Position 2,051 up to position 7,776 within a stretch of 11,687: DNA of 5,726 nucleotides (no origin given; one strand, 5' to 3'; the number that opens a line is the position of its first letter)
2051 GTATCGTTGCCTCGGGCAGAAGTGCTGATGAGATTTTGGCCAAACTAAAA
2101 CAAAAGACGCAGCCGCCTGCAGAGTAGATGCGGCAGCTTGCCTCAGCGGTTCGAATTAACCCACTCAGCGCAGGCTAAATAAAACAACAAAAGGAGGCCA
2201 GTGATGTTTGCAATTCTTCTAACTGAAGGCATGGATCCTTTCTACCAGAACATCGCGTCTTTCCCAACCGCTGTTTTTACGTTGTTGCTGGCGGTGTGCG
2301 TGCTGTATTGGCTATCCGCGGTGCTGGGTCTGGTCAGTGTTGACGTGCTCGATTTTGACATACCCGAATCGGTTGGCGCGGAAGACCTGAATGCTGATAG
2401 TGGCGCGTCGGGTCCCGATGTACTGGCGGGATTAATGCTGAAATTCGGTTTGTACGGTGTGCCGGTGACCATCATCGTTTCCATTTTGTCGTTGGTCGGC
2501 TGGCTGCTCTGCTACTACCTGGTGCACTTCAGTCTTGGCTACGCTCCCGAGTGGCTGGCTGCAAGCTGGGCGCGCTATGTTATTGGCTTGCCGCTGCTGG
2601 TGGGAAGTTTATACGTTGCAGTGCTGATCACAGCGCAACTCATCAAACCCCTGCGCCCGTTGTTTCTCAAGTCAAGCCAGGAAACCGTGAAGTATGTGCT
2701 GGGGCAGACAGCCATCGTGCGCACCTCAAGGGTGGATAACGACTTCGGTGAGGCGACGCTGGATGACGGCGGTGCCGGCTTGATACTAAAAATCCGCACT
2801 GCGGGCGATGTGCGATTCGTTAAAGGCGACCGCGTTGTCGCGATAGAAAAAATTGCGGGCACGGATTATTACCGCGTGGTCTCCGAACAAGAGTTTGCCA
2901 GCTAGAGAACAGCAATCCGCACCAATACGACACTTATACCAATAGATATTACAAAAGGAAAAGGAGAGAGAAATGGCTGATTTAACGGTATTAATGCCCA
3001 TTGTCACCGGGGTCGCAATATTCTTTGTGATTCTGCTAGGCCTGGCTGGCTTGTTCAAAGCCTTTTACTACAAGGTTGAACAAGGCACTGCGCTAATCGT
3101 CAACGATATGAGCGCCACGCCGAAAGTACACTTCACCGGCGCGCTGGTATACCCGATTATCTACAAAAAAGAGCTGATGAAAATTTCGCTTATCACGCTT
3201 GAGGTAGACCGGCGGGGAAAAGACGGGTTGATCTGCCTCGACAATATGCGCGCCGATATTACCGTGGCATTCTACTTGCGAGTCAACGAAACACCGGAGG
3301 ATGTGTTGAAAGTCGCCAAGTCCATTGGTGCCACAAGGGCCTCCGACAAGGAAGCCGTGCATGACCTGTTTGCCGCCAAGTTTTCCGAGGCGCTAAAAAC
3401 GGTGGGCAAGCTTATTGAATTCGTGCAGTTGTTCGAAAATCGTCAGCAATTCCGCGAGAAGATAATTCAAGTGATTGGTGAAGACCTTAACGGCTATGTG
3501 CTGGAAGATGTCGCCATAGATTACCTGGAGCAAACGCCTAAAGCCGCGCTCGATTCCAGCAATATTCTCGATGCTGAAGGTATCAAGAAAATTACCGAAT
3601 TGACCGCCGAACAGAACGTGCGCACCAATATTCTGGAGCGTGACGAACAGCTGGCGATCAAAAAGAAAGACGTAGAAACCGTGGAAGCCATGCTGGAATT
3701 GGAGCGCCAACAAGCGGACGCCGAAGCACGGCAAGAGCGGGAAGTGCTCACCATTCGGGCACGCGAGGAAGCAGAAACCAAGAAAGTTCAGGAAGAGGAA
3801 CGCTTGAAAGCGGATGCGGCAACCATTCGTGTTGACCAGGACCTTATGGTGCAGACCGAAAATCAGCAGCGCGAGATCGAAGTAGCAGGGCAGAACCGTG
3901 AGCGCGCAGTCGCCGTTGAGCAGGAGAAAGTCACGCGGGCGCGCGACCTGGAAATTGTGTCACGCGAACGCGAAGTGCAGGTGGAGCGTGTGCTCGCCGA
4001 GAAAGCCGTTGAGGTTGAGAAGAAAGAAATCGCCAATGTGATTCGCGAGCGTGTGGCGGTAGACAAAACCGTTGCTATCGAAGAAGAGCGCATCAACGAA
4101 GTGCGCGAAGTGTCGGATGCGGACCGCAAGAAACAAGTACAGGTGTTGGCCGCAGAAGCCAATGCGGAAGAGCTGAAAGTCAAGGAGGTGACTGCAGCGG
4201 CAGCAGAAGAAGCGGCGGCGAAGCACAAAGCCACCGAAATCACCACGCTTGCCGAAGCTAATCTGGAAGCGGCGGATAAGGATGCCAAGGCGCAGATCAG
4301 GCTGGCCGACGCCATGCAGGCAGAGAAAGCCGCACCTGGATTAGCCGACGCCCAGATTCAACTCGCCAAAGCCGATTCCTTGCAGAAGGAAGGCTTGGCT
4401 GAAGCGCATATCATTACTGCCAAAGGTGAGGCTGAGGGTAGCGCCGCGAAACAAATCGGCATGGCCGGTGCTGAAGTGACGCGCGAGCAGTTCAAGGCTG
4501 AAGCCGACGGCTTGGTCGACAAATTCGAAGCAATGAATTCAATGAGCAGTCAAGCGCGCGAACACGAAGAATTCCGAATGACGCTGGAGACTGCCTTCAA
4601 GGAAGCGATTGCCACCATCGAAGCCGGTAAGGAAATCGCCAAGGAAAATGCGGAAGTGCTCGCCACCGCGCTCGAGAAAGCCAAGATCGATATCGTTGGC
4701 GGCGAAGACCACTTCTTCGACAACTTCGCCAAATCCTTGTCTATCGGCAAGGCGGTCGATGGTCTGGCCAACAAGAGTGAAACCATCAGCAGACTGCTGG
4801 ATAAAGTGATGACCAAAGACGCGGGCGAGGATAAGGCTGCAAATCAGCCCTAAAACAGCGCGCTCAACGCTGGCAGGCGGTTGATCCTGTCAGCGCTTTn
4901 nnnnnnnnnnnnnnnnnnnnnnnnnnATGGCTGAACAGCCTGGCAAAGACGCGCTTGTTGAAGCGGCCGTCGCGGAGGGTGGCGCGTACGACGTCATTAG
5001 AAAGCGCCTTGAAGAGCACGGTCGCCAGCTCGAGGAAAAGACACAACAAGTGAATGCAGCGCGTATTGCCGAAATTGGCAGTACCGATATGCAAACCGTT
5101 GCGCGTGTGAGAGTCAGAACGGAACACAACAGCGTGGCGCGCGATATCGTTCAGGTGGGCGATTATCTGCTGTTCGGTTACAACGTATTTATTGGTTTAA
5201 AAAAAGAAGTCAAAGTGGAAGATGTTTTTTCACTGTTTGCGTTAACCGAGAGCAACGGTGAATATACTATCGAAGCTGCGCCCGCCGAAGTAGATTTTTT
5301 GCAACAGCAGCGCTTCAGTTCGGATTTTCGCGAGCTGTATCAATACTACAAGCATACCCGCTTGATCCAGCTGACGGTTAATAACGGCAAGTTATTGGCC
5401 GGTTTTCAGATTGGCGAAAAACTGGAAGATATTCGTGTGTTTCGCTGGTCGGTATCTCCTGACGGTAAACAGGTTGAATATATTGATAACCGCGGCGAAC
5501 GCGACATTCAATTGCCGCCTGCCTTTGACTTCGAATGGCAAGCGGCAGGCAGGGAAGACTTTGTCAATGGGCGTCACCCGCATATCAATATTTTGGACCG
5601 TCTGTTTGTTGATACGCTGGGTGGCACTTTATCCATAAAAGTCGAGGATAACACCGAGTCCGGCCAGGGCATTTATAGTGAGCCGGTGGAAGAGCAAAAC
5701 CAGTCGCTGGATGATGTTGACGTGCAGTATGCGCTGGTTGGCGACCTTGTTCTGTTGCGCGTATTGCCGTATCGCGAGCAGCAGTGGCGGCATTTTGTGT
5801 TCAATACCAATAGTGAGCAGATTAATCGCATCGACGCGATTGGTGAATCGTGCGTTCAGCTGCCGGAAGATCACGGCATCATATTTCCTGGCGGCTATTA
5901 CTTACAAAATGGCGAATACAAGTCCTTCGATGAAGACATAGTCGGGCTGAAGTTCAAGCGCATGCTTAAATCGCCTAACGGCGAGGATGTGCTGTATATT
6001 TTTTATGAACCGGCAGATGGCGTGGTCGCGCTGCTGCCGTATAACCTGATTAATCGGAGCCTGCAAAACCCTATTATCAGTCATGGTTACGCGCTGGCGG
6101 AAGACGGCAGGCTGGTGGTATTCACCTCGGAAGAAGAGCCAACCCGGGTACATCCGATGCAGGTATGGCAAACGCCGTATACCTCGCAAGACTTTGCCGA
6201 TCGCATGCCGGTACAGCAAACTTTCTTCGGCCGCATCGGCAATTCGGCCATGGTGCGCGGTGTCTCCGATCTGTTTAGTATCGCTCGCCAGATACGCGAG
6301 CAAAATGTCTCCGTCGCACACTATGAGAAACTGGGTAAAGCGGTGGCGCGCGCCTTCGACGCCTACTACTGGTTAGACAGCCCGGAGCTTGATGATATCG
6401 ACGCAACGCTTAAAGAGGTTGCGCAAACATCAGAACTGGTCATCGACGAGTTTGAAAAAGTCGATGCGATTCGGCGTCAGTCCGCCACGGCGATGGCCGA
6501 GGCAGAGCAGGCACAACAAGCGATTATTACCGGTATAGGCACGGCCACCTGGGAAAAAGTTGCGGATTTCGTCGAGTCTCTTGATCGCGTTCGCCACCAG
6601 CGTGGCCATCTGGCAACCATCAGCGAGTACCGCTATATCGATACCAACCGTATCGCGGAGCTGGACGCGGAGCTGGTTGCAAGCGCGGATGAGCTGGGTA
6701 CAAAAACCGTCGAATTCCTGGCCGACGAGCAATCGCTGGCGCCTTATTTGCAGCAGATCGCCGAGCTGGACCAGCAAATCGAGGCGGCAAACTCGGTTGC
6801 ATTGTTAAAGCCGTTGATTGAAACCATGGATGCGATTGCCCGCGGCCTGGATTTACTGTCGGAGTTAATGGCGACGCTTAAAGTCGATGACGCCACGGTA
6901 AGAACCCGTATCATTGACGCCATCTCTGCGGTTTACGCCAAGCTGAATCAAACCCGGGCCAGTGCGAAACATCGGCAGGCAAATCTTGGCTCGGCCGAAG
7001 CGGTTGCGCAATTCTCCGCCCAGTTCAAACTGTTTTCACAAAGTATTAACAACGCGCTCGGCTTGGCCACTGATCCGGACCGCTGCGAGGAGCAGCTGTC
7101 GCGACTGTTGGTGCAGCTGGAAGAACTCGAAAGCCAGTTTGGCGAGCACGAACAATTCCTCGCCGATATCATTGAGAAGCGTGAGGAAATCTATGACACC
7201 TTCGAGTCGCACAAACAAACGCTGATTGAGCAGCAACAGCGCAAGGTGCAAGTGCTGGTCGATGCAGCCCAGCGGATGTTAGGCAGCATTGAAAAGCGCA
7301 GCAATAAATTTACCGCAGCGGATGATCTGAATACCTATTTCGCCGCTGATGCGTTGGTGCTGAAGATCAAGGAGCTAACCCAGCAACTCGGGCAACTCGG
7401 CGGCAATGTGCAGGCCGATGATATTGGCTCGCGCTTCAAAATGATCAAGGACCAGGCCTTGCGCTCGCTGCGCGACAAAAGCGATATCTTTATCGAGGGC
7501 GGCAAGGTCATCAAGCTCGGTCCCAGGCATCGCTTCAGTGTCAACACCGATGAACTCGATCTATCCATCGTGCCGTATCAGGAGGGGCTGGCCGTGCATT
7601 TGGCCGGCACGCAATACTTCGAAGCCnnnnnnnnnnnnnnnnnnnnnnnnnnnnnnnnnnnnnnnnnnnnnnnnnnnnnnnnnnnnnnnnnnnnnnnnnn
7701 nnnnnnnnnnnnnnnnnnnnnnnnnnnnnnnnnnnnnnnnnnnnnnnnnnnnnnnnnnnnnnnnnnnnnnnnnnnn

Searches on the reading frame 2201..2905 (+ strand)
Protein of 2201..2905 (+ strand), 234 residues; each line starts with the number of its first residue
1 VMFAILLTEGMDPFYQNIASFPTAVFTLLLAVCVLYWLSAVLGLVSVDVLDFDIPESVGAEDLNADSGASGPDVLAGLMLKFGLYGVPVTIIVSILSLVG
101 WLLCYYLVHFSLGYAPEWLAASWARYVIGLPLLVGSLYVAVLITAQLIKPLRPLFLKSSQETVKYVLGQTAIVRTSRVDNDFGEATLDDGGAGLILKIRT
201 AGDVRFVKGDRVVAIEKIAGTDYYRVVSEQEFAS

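Call 5: search_protein_families(library=pfam, proteins=[window:2201-2905:+], max_evalue=0.01)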
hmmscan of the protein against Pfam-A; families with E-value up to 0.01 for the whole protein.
window:2201-2905:+ (234 aa): 0 families

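Call 6: search_protein_families(library=ncbifam, proteins=[window:2201-2905:+], max_evalue=0.01)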
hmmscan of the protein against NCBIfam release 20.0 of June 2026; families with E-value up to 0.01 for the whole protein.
window:2201-2905:+ (234 aa): 0 families

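Call 23: search_solved_structures(query=window:2201-2902:+, max_evalue=10)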
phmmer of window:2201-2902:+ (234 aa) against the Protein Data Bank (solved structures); distinct sequences matched with E-value up to 10: 5.
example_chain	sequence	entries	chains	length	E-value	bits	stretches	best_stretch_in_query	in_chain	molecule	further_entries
8f68_B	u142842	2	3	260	0.39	13.5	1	78-163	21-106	Cytochrome bo(3) ubiquinol oxidase subunit 2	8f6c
1fft_B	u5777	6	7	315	0.45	13.3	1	77-163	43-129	UBIQUINOL OXIDASE | Ubiquinol oxidase subunit 2 | Cytochrome bo(3) ubiquinol oxidase subunit 2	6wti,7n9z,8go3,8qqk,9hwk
7cub_B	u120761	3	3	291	0.48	13.2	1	78-163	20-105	Cytochrome bo(3) ubiquinol oxidase subunit 2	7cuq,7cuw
7xmc_B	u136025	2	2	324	0.48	13.2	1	77-163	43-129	Ubiquinol oxidase subunit 2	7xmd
9t0z_G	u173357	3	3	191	1.7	11.4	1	160-221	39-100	Small ribosomal subunit protein uS7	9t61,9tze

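Call 32: search_protein_families(library=pfam, proteins=[window:2201-2902:+], max_evalue=10)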
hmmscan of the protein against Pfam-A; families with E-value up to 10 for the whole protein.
window:2201-2902:+ (234 aa): 2 families
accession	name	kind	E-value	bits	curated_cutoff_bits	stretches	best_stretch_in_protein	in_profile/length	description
PF21001.2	YqiJ_N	-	0.031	14.9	23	1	25-132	7-114/116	Inner membrane protein YqiJ, N-terminal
PF02790.20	COX2_TM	-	0.54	10.9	22.8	1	89-111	27-49/88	Cytochrome C oxidase subunit II, transmembrane domain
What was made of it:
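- Checked: No VWA domain was found in the protein or its neighbours (calls 5, 32).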

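Call 49: search_solved_structures(query=A5, max_evalue=1)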
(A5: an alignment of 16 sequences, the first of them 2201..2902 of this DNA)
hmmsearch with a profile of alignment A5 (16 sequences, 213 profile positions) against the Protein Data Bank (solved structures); distinct sequences matched with E-value up to 1: 0.

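Call 75: search_protein_families(library=padloc, proteins=[window:2201-2902:+], max_evalue=0.01)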
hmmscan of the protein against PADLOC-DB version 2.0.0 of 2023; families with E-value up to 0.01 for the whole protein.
window:2201-2902:+ (234 aa): 0 families

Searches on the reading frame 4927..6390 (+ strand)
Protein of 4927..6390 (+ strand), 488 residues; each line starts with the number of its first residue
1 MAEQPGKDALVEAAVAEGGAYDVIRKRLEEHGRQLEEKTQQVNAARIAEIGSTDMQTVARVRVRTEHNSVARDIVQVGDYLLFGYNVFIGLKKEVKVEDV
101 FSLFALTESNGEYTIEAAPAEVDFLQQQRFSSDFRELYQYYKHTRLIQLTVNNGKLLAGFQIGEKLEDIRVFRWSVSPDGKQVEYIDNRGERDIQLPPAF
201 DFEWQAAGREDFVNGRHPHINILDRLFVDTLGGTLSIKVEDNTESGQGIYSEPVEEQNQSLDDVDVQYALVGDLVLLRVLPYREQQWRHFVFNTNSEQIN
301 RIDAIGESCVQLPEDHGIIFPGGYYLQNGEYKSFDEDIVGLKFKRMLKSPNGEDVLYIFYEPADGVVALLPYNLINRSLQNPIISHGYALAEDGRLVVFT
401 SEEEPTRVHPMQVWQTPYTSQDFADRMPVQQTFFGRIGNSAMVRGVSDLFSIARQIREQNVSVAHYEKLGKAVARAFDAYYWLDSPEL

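Call 63: search_protein_representatives(protein=window:4927-6390:+)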
Query: 488 residues. Proteins with E-value up to 0.001 (for the whole library): 695; up to 1e-10: 516; up to 1e-30: 252. The best 150 are listed.
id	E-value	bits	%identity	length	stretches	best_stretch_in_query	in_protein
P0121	1.2e-209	713.6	62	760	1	8-487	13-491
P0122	5.4e-199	678.4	59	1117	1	4-486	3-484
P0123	5.4e-185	632.2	58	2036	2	108-488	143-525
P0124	1.0e-183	628.1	58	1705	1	11-487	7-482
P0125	1.1e-175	601.5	61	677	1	3-430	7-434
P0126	3.0e-170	583.6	55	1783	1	12-486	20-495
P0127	1.9e-165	567.8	53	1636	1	13-485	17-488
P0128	1.1e-164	565.2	54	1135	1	17-487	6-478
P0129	3.4e-163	560.4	52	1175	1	12-487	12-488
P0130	5.5e-162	556.4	54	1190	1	10-487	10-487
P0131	8.7e-162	555.7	54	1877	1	13-487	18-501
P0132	8.7e-157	539.3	51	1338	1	18-487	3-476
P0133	6.1e-156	536.5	51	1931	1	13-484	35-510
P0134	7.4e-153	526.3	49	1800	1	16-485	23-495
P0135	1.4e-150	518.8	49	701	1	13-486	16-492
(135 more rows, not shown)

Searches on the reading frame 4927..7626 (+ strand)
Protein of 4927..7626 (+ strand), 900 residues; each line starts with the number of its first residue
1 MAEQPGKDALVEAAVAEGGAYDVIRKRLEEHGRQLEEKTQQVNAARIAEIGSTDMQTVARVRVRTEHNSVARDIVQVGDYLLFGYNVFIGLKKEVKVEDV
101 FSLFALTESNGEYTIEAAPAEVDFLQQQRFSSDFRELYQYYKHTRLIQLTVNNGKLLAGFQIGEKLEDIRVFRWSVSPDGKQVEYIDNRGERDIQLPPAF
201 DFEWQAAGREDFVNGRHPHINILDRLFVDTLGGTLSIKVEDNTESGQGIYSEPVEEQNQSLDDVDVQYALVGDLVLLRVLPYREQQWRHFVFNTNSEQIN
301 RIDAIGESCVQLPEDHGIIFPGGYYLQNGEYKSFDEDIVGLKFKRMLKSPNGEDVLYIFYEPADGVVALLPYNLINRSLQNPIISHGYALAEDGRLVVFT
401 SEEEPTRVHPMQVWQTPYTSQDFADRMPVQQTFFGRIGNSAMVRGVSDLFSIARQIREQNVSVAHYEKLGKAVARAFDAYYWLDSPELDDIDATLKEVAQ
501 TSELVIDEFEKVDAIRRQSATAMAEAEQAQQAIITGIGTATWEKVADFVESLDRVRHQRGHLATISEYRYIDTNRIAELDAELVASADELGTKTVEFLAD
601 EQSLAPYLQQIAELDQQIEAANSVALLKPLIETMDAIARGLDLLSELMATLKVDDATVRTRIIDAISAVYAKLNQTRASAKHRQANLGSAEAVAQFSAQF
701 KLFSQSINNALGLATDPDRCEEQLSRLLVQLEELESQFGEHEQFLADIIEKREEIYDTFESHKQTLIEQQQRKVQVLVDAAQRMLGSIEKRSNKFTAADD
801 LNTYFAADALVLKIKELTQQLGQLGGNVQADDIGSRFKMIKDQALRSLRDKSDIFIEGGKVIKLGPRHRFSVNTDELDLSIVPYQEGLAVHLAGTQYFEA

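Call 37: predict_structure(alignment_id=A2)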
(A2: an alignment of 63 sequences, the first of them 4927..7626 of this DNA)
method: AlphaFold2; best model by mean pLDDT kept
length: 900 residues; sequences in the alignment: 63
mean_pLDDT: 81.6   pTM: 0.57
mean pLDDT of the five models: 81.6, 79.1, 76.2, 72.8, 67.3
residues with pLDDT >= 90: 174; 70-90: 623; 50-70: 62; < 50: 41
segments of 3 or more residues with pLDDT < 50: 1-5, 242-247, 688-692, 852-876
pLDDT, mean of each block of 10 residues (from residue 1): 49 74 88 92 84 83 82 90 81 80 87 83 84 88 87 89 86 87 79 74 87 84 88 84 54 86 91 91 91 87 83 88 85 76 87 88 89 84 88 89 84 88 70 77 88 83 85 90 85 92 88 87 92 86 83 87 86 90 89 86 84 85 74 84 79 80 86 83 59 61 80 81 86 74 75 86 85 86 88 77 77 86 84 88 74 41 40 49 72 76
secondary structure, 60 per line:
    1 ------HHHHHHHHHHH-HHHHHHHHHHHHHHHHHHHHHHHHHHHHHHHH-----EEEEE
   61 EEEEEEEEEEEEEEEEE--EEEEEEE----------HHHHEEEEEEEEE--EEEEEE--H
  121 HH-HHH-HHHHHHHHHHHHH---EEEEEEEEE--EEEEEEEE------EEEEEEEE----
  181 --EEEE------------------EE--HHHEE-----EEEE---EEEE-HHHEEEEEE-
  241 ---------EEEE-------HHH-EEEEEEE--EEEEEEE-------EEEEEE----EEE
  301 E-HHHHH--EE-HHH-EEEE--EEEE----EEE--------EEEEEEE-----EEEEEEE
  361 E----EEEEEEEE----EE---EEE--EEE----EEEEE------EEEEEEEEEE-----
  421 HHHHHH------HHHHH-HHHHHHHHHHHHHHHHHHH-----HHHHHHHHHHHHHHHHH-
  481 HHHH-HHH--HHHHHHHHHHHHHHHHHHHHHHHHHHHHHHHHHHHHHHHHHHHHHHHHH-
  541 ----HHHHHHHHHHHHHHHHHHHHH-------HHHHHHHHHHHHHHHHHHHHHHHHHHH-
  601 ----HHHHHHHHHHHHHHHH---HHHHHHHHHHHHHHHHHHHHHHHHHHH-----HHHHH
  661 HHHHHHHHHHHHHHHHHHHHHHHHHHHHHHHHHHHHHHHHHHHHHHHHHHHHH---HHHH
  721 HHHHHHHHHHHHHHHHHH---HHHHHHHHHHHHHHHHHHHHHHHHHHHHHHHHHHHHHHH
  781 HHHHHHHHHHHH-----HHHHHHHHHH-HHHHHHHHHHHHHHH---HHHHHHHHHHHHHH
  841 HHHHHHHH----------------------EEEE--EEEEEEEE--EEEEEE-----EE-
elements in order (helices of 4 or more, strands of 3 or more residues): H7-17 H19-50 E56-77 E80-86 H97-100 E101-109 E112-117 H128-140 E144-152 E155-162 E169-176 E183-186 E219-222 E226-229 E234-239 E250-253 E265-271 E274-280 E288-293 E298-301 H303-307 E317-320 E323-326 E331-333 E342-348 E354-361 E366-373 E383-385 E388-390 E395-399 E406-415 H421-426 H433-437 H439-457 H463-479 H481-484 H491-539 H545-565 H573-599 H605-620 H624-650 H656-713 H717-738 H742-792 H798-807 H809-823 H827-848 E871-874 E877-884 E887-892
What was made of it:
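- On Canonical beta-propeller (WD40-like): There are about 27 strands in aa 56-415 (call 37).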

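Call 73: fold_search(model_id=the predicted structure, library=pdb)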
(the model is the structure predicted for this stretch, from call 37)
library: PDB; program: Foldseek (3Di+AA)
matches with E <= 10: 702; with E <= 0.001: 81
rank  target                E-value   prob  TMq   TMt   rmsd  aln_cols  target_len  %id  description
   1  8glv_DA               1.6e-07  1.00  0.14  0.04  42.1       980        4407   11  96-nm repeat unit of doublet microtubules from Chlamydomonas reinhardtii flagella (released 2023-05-31)
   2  7k58_C                5.9e-06  0.98  0.12  0.04  50.7      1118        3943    9  Structure of outer-arm dyneins bound to microtubule with microtubule binding state 1(MTBS-1) (released 2021-09-29)
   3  8f5p_B                8.1e-06  0.99  0.13  0.11  29.6       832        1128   11  Structure of Leishmania tarentolae IFT-A (state 2) (released 2022-12-21)
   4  7sse_A                8.4e-06  1.00  0.17  0.41  14.5       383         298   10  Crystal structure of the WDR domain of human DCAF1 in complex with CYCA-117-70 (released 2021-12-15)
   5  6qk7_A                1.0e-05  0.87  0.10  0.08  28.6      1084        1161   12  Elongator catalytic subcomplex Elp123 lobe (released 2019-07-17)
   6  8i7o_P1               1.7e-05  0.99  0.10  0.14  20.6       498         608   11  In situ structure of axonemal doublet microtubules in mouse sperm with 16-nm repeat (released 2023-10-11)
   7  9bln_U                2.1e-05  1.00  0.11  0.15  18.9       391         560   11  The structure of human Pdcd4 bound to the 40S-eIF4A-eIF3-eIF1 complex (released 2024-09-04)
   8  9n73_LI               2.1e-05  0.97  0.12  0.16  35.8       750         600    8  SSU processome maturation and disassembly, State G (released 2025-10-29)
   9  8f8e_B                2.7e-05  1.00  0.17  0.41  14.4       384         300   11  Crystal structure of the WDR domain of human DCAF1 in complex with OICR-8268 compound (released 2023-03-01)
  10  7k5b_C                4.3e-05  0.80  0.10  0.04  50.9      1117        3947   11  Structure of outer-arm dynein bound to microtubule doublet in microtubule binding state 2 (MTBS-2) (released 2021-09-29)
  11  8q9t_C                4.9e-05  1.00  0.14  0.27  17.4       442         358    9  CryoEM structure of a S. Cerevisiae Ski238 complex bound to RNA (released 2023-11-29)
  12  8qcb_C                5.1e-05  1.00  0.14  0.25  17.3       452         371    9  CryoEM structure of a S. Cerevisiae Ski2387 complex in the open state (released 2023-11-08)
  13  7tbl_A5               6.4e-05  0.97  0.14  0.11  34.4      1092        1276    9  Composite structure of the human nuclear pore complex (NPC) cytoplasmic face generated with a 12A cryo-ET map of the  (released 2022-06-22)
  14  2gop_B                7.0e-05  1.00  0.14  0.30  16.3       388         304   10  The beta-propeller domain of the Trilobed protease from Pyrococcus furiosus reveals an open velcro topology (released 2007-01-23)
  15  9e2g_2B               7.3e-05  0.99  0.09  0.13  27.0       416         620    9  Cryo-EM structure of 48 nm repeat of microtubule doublet from T. brucei flagellum (released 2025-03-12)
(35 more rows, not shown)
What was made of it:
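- Tried and rejected: A Foldseek search was needed to see it (call 73).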
